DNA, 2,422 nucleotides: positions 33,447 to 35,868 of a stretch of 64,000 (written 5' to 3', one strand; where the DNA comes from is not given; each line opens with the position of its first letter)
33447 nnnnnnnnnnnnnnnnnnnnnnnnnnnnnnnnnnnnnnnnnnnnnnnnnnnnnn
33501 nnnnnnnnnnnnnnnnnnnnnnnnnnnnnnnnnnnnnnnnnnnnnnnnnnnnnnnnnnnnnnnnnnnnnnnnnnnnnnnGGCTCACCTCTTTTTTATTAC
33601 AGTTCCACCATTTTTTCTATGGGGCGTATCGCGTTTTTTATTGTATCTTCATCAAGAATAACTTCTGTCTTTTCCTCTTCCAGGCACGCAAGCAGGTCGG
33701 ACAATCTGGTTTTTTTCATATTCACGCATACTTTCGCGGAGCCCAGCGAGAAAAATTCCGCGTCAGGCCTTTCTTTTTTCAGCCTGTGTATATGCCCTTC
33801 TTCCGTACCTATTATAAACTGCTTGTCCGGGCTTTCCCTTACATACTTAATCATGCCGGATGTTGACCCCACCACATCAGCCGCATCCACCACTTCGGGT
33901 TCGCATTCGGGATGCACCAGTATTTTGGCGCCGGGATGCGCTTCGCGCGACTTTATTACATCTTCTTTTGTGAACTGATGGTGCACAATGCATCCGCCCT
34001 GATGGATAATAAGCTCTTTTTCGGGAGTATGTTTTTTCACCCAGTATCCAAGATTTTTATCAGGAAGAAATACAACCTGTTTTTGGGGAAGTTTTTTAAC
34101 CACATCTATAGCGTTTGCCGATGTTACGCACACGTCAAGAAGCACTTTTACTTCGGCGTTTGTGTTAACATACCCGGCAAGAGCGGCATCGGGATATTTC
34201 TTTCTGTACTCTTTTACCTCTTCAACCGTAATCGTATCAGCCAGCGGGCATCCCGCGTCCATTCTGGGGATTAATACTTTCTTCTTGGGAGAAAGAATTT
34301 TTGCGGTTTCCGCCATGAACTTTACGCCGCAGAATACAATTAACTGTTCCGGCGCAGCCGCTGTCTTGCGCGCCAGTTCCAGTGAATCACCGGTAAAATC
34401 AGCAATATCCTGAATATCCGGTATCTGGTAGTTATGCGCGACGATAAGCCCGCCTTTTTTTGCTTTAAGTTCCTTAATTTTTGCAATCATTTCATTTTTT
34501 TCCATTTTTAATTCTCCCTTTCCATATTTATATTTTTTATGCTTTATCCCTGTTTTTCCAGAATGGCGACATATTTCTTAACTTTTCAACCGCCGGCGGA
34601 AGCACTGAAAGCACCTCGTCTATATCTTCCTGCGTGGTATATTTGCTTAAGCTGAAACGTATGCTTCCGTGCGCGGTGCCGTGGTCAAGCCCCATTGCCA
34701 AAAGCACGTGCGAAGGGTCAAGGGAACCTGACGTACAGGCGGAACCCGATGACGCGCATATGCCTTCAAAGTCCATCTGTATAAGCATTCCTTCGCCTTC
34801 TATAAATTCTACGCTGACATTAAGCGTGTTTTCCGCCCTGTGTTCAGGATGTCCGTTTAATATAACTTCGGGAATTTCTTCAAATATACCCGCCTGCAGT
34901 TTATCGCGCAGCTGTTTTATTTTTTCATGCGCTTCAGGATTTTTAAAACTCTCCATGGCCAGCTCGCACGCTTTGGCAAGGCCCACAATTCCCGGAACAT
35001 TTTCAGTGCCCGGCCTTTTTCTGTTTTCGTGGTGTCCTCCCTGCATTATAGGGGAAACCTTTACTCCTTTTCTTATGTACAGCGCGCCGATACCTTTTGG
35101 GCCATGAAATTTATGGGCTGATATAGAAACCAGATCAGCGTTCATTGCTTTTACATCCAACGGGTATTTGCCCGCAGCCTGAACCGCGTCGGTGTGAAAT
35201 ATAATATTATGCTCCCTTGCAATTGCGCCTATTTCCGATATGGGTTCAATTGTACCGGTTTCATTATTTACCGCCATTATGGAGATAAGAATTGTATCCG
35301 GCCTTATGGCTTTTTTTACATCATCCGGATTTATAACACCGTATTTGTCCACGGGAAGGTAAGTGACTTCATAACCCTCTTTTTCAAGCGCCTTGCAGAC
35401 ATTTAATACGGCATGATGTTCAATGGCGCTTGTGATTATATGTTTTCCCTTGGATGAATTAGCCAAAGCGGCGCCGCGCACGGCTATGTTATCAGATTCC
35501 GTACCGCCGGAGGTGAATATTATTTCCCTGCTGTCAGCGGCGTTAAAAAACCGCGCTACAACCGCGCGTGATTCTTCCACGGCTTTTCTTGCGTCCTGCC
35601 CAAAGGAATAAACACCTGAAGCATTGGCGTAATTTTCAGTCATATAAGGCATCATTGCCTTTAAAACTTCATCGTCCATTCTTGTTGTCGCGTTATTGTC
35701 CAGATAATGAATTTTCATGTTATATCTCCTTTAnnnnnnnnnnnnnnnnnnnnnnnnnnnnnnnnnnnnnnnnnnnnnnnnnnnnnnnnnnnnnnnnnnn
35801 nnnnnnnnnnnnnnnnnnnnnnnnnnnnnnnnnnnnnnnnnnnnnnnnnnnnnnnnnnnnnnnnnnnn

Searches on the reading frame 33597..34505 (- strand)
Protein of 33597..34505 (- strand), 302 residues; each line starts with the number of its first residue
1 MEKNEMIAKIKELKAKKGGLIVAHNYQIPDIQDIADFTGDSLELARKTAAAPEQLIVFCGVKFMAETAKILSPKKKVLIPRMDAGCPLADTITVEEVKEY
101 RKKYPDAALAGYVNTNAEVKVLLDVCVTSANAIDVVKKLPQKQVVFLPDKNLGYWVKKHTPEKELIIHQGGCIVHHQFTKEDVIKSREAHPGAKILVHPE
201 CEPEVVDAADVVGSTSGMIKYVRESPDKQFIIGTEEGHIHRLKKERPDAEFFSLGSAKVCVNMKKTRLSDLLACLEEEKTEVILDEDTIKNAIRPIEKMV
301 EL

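Call 7: search_protein_families(library=ncbifam, proteins=[window:33597-34505:-])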
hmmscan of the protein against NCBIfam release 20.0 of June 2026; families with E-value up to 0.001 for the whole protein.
window:33597-34505:- (302 aa): 4 families
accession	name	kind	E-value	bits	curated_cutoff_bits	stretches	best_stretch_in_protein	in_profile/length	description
NF006878.0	PRK09375.1-2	equivalog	1.9e-121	404.9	294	1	2-302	2-304/306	quinolinate synthase NadA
TIGR00550.1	nadA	equivalog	2.6e-106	355.3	262.9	1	1-302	1-308/309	quinolinate synthase NadA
NF006884.0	PRK09375.2-5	equivalog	1.5e-46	159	691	2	144-299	257-419/426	quinolinate synthase NadA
NF006882.0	PRK09375.2-3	equivalog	1.8e-14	53.2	561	2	161-244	264-347/447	quinolinate synthase NadA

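Call 8: search_protein_families(library=pfam, proteins=[window:33597-34505:-])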
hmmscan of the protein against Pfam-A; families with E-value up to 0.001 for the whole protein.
window:33597-34505:- (302 aa): 1 family
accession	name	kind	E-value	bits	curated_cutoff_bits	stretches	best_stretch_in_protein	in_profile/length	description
PF02445.21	NadA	-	4.3e-119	397.4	27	1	9-301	2-295/295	Quinolinate synthetase A protein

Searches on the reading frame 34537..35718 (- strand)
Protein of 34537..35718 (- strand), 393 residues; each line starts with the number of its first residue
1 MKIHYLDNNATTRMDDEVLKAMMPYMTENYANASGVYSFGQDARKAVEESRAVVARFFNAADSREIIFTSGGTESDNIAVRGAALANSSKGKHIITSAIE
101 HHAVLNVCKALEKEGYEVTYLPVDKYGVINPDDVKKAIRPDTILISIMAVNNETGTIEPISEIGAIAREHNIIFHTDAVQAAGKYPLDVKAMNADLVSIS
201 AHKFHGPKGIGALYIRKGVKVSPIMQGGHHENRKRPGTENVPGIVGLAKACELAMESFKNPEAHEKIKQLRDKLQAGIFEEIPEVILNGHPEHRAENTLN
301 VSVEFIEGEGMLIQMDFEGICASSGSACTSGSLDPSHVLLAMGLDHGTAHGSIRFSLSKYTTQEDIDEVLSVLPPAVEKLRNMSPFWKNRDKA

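Call 7: search_protein_families(library=ncbifam, proteins=[window:34537-35718:-])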
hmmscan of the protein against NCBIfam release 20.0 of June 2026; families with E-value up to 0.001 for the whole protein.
window:34537-35718:- (393 aa): 44 families (the best 25 are shown)
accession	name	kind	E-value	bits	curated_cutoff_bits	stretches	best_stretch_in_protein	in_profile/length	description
TIGR03402.1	FeS_nifS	equivalog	5.8e-175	581.6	530.75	1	5-386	2-379/379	cysteine desulfurase NifS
NF010611.0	PRK14012.1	equivalog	3.3e-136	454.4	548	1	5-388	8-390/406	IscS subfamily cysteine desulfurase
TIGR02006.1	IscS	equivalog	4.2e-135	450.8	643.2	1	5-388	6-386/402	IscS subfamily cysteine desulfurase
TIGR03403.1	nifS_epsilon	equivalog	3.1e-121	404.8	587.7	1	5-384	2-380/382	NifS family cysteine desulfurase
TIGR03235.1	DNA_S_dndA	equivalog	1.1e-118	396.6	480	1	5-357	1-353/353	cysteine desulfurase DndA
NF002806.0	PRK02948.1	subfamily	1.4e-96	323.8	304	1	5-376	3-371/381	IscS subfamily cysteine desulfurase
TIGR01979.1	sufS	subfamily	3.5e-59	200.7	475.1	1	2-373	18-395/403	SufS family cysteine desulfurase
TIGR01977.1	am_tr_V_EF2568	hypoth_equivalog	2e-58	198.2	377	1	5-373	2-373/376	cysteine desulfurase family protein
NF040779.1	Sec_lyase_SclA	exception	2.4e-44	151.8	525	1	5-373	2-373/378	selenocysteine lyase SclA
NF041166.1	f2_encap_cargo1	exception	8.6e-42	144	800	1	5-373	248-620/623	family 2A encapsulin nanocompartment cargo protein cysteine desulfurase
NF006791.0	PRK09295.1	equivalog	3.6e-36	125.1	661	1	3-372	24-397/406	cysteine desulfurase SufS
TIGR01976.1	am_tr_V_VC1184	hypoth_equivalog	1.1e-35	123.7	352.35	2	4-219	20-235/401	cysteine desulfurase-like protein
NF008126.0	PRK10874.1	equivalog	8.1e-33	114.1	607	1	3-380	20-399/401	cysteine desulfurase CsdA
TIGR03392.1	FeS_syn_CsdA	equivalog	1.4e-31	110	493.6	1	3-381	17-397/398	cysteine desulfurase CsdA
TIGR04343.1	egtE_PLP_lyase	equivalog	6.6e-19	67.9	400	1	5-228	16-230/370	ergothioneine biosynthesis PLP-dependent enzyme EgtE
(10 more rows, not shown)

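Call 8: search_protein_families(library=pfam, proteins=[window:34537-35718:-])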
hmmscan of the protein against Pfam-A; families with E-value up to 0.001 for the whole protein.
window:34537-35718:- (393 aa): 4 families
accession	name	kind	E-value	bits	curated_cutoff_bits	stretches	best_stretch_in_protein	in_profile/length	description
PF00266.25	Aminotran_5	-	8e-95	318.4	21.5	1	4-368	1-370/371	Aminotransferase class-V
PF01041.23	DegT_DnrJ_EryC1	-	1e-09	38.6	19.8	1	57-208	33-174/360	DegT/DnrJ/EryC1/StrS aminotransferase family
PF01212.27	Beta_elim_lyase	-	1e-08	35.3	27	1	38-203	22-199/288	Beta-eliminating lyase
PF01053.26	Cys_Met_Meta_PP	-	3.5e-06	26.3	27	1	79-204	79-199/381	Cys/Met metabolism PLP-dependent enzyme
